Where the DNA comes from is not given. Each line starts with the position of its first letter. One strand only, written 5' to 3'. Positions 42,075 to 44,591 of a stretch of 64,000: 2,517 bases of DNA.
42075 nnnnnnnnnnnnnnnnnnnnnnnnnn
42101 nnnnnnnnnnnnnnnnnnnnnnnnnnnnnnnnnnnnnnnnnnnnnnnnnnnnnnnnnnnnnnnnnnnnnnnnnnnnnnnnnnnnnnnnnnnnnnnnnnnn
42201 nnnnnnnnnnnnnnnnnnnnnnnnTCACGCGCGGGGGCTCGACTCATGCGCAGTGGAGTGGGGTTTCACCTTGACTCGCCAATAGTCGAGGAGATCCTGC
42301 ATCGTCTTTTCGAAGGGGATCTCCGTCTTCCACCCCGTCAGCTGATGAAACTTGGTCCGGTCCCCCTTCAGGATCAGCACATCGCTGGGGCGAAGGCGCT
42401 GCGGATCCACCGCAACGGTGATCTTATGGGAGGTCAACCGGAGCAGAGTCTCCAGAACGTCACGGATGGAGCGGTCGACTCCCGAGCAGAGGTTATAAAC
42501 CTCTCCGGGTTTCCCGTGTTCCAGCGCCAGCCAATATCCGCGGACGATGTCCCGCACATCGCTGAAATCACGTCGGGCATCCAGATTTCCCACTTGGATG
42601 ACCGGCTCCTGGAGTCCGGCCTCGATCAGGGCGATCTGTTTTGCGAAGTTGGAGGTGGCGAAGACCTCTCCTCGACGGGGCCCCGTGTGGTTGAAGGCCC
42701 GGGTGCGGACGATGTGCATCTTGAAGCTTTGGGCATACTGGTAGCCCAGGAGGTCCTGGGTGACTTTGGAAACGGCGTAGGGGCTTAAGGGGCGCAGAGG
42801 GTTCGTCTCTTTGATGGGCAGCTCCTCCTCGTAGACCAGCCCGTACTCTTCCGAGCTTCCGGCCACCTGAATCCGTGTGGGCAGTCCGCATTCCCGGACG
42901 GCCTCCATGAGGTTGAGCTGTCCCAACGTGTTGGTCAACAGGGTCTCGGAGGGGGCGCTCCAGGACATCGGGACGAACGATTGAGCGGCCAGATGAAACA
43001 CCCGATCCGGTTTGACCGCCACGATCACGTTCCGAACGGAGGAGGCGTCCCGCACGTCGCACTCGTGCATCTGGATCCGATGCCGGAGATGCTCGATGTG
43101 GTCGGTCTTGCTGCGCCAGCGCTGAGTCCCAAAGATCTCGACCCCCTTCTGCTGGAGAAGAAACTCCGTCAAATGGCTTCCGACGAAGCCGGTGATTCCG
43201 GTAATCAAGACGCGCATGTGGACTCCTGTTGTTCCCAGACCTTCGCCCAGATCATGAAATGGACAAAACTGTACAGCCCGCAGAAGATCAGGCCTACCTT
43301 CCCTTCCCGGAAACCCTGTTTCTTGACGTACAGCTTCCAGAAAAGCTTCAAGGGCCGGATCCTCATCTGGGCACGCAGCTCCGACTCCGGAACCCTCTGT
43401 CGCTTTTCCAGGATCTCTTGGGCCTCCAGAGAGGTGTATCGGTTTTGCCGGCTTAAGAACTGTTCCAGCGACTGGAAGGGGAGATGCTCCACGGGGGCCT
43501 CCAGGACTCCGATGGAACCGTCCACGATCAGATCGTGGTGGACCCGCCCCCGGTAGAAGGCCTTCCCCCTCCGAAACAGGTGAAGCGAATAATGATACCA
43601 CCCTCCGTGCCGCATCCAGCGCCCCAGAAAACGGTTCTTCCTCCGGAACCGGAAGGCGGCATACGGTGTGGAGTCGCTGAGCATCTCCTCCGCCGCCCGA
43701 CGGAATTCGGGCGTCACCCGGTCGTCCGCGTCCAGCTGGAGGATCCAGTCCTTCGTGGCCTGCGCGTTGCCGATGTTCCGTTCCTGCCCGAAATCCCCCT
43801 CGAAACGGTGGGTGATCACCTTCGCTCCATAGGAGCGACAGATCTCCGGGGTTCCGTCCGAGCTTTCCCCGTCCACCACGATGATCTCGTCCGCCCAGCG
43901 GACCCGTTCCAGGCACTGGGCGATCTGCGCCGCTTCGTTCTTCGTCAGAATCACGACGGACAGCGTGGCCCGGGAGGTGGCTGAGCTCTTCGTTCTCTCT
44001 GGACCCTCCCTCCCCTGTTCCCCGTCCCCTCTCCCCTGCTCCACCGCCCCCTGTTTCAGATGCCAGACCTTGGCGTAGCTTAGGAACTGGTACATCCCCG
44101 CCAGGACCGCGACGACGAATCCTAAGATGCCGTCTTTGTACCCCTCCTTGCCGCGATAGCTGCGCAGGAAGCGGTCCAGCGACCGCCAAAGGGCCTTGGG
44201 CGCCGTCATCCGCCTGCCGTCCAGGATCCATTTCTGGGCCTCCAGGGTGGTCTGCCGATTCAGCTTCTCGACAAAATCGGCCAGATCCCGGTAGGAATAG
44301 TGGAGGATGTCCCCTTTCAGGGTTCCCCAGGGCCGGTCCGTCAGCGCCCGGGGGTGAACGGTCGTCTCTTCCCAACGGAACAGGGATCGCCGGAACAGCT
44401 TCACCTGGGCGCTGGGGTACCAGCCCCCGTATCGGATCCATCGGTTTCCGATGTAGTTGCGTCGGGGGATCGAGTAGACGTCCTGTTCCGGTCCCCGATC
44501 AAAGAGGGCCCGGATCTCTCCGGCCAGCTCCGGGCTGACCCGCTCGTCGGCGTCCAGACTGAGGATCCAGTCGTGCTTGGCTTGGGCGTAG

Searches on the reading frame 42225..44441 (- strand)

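Call 49: search_protein_families(library=pfam, proteins=[window:42225-44441:-], max_evalue=0.0001)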
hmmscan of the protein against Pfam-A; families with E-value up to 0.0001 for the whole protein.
window:42225-44441:- (738 aa): 5 families
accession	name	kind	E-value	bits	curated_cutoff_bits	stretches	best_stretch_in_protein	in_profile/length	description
PF16363.11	GDP_Man_Dehyd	-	9.1e-85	285.5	27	1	412-716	1-331/332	GDP-mannose 4,6 dehydratase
PF01370.27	Epimerase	-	1.5e-57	195.2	20.9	1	411-652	1-240/240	NAD dependent epimerase/dehydratase family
PF02719.21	Polysacc_synt_2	-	1.1e-13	51.4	20.2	1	411-525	1-125/293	Polysaccharide biosynthesis protein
PF04321.23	RmlD_sub_bind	-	9e-10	38.5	27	1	409-565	1-135/287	RmlD substrate binding domain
PF01073.25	3Beta_HSD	-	1.8e-07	30.9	22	1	412-524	1-112/280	3-beta hydroxysteroid dehydrogenase/isomerase family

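Call 82: search_protein_families(library=ncbifam, proteins=[window:42225-44441:-], max_evalue=0.00001)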
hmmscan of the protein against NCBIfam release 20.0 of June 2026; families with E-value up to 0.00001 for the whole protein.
window:42225-44441:- (738 aa): 24 families
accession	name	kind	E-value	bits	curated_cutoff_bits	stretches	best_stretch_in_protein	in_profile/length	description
TIGR01472.1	gmd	equivalog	1.7e-58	198.5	415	1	411-719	3-336/342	GDP-mannose 4,6-dehydratase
TIGR04180.1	EDH_00030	hypoth_equivalog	2.7e-50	171.1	475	1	411-707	1-295/297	NAD-dependent 4,6-dehydratase LegB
TIGR01181.1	dTDP_gluc_dehyt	equivalog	4.8e-38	131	365.1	1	410-721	1-311/321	dTDP-glucose 4,6-dehydratase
TIGR02622.1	CDP_4_6_dhtase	equivalog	1.2e-33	116.7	278.45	1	409-726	5-335/352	CDP-glucose 4,6-dehydratase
TIGR01179.1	galE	equivalog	3.4e-32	111.6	262.3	1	410-720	1-324/332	UDP-glucose 4-epimerase GalE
NF007582.0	PRK10217.1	equivalog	4.9e-19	68.6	698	1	410-671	3-271/355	dTDP-glucose 4,6-dehydratase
NF011728.1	PRK15181.1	equivalog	6e-18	64.9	760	1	409-667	16-278/348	Vi polysaccharide biosynthesis UDP-N-acetylglucosaminuronic acid C-4 epimerase TviC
NF007490.0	PRK10084.1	subfamily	1.3e-17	63.9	649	1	409-670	1-277/361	dTDP-glucose 4,6-dehydratase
TIGR03466.1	HpnA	hypoth_equivalog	1.6e-17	63.4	367.65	1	409-675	1-251/327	hopanoid-associated sugar epimerase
NF007956.0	PRK10675.1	subfamily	8.2e-17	61.3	394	1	409-718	1-326/338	UDP-glucose 4-epimerase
TIGR02197.1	heptose_epim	equivalog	2.5e-14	53.2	274.6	1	411-685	1-277/316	ADP-glyceromanno-heptose 6-epimerase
NF043036.1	ErythonDh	equivalog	1e-11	44.7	325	1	409-570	1-164/321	D-erythronate dehydrogenase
NF052578.1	StrlDmthSdmBMthl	equivalog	2.7e-11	43.8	600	1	409-682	1-257/328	sterol demethylase protein SdmB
NF041015.1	UDPsulfquin_syn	equivalog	1.1e-10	41.1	575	1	449-535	61-150/384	UDP-sulfoquinovose synthase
NF008872.0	PRK11908.1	equivalog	3.6e-10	39.4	294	1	409-671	2-272/349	bifunctional UDP-4-keto-pentose/UDP-xylose synthase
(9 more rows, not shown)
